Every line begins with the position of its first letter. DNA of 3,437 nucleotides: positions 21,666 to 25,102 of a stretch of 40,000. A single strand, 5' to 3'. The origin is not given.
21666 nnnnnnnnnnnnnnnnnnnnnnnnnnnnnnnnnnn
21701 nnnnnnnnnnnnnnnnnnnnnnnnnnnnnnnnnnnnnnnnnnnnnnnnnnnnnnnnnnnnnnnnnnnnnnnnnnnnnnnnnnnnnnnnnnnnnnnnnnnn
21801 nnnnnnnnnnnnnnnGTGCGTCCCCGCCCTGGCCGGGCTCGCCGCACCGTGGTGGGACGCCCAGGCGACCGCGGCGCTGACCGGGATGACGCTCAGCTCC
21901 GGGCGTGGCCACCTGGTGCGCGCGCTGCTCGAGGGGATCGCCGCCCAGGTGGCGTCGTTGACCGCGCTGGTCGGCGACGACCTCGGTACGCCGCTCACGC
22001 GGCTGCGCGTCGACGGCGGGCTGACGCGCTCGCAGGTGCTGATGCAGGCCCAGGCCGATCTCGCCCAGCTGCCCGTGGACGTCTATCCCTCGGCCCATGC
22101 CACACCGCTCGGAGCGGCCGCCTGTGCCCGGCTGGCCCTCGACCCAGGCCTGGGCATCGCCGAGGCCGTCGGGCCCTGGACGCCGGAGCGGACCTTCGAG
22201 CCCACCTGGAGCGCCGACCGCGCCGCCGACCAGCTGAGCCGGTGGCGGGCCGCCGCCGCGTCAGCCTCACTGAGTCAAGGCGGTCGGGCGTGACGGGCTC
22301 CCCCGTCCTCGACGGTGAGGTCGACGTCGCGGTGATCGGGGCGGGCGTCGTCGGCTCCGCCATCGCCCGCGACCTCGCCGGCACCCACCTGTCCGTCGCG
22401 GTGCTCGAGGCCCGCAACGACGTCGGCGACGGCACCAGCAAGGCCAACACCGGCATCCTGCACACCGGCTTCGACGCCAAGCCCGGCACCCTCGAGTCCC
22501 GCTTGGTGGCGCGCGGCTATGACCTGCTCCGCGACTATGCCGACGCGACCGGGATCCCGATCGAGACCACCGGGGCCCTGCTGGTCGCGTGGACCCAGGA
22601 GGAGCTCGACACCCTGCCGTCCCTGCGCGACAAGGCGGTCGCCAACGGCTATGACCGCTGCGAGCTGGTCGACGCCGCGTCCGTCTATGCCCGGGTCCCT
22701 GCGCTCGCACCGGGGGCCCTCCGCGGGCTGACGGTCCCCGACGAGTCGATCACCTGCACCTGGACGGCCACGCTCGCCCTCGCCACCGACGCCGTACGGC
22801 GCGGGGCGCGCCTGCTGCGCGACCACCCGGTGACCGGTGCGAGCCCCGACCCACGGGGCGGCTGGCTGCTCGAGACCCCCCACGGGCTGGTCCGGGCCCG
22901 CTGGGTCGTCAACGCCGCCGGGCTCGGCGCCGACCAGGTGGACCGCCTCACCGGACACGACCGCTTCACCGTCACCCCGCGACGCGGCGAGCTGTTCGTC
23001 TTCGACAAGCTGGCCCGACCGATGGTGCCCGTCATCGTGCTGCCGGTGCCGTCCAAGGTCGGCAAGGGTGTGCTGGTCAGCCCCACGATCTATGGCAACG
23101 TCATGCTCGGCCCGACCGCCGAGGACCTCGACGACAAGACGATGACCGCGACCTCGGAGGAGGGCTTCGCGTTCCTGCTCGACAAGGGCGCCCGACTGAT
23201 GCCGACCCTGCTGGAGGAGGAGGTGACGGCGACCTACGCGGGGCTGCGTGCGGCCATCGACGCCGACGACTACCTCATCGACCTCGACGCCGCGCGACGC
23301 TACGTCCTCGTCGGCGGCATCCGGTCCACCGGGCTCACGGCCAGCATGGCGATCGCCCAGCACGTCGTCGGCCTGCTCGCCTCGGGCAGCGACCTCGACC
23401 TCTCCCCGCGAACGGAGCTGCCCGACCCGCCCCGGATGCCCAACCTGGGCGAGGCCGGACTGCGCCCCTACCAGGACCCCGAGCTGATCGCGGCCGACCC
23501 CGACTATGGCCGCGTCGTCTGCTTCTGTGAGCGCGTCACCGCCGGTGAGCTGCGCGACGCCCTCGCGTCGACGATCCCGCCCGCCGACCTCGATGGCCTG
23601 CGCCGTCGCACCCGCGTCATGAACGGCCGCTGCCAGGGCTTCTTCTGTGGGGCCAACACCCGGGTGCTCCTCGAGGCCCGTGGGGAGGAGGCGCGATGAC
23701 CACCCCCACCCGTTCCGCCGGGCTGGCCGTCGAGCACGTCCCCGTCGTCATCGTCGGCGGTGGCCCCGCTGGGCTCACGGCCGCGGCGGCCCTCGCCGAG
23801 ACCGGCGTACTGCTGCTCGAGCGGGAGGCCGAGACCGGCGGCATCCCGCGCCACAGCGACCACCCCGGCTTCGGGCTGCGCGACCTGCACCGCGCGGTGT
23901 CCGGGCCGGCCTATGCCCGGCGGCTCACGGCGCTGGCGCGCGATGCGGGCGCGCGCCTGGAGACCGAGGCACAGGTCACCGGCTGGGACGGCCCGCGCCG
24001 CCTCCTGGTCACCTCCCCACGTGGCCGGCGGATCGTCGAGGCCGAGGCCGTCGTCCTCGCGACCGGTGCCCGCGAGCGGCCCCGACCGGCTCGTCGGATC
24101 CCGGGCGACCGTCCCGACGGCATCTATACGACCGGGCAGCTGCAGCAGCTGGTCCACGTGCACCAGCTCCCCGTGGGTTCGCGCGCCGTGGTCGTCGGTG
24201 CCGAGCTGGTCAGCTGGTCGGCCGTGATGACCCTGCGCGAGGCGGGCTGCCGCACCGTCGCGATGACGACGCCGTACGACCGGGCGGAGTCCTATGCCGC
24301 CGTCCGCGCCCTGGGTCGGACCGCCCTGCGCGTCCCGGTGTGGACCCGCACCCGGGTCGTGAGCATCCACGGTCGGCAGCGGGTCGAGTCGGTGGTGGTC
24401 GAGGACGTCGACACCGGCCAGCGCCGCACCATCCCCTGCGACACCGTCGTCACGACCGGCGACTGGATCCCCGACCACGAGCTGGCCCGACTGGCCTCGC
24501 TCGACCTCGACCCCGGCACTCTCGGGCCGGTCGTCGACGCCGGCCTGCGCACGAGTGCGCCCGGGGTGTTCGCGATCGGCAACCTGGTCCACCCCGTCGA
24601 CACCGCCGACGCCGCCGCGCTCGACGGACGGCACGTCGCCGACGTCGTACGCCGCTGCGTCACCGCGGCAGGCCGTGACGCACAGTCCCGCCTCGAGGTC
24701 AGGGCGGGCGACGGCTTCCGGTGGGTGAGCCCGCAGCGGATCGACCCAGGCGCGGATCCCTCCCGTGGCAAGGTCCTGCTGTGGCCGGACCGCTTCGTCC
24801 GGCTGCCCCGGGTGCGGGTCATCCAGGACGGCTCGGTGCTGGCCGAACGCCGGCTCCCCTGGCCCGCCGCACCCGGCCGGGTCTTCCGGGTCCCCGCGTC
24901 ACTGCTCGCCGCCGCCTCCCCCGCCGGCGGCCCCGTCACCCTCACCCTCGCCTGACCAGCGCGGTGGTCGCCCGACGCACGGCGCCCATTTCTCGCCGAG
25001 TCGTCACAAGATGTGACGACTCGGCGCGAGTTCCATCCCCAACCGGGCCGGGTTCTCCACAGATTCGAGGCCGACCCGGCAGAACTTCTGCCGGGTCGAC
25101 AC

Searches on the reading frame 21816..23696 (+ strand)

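Call 11: search_protein_families(library=pfam, proteins=[window:21816-23696:+], max_evalue=0.001)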
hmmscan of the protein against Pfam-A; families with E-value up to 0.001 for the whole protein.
window:21816-23696:+ (627 aa): 3 families
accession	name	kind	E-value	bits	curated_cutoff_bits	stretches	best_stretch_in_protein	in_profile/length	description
PF01266.30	DAO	-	1.9e-65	222.1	27.9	1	170-518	1-351/353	FAD dependent oxidoreductase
PF04324.20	Fer2_BFD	-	3.9e-07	30.7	26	1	567-620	1-49/50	BFD-like [2Fe-2S] binding domain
PF13450.12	NAD_binding_8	-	1.3e-05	25.8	21.9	1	173-213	1-42/68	NAD(P)-binding Rossmann-like domain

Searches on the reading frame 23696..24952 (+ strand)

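Call 11: search_protein_families(library=pfam, proteins=[window:23696-24952:+], max_evalue=0.001)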
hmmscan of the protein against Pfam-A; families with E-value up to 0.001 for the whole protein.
window:23696-24952:+ (419 aa): 10 families
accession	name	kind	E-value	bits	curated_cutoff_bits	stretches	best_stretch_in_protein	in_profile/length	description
PF07992.20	Pyr_redox_2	-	2.2e-24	86.8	26.1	1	17-308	3-288/291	Pyridine nucleotide-disulphide oxidoreductase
PF01266.30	DAO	-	2e-11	44.5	27.9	2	66-126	144-205/353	FAD dependent oxidoreductase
PF13738.12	Pyr_redox_3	-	7.1e-09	35.8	30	0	18-45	1-31/305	Pyridine nucleotide-disulphide oxidoreductase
PF13450.12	NAD_binding_8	-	6.2e-07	30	21.9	1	19-81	1-65/68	NAD(P)-binding Rossmann-like domain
PF03486.20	HI0933_like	-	4.3e-06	26.8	50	0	17-48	3-36/244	HI0933-like protein Rossmann domain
PF01494.25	FAD_binding_3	-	2e-05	24.4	22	1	15-51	2-40/349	FAD binding domain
PF00890.30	FAD_binding_2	-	0.00011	21.9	20.4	1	17-49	2-36/414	FAD binding domain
PF01946.23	Thi4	-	0.00024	20.8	26.2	1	16-49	19-55/235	Thi4 family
PF12831.13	FAD_oxidored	-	0.00027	20.8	27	1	17-49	2-36/416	FAD dependent oxidoreductase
PF00070.33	Pyr_redox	-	0.0003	21.7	22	0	17-44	2-31/82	Pyridine nucleotide-disulphide oxidoreductase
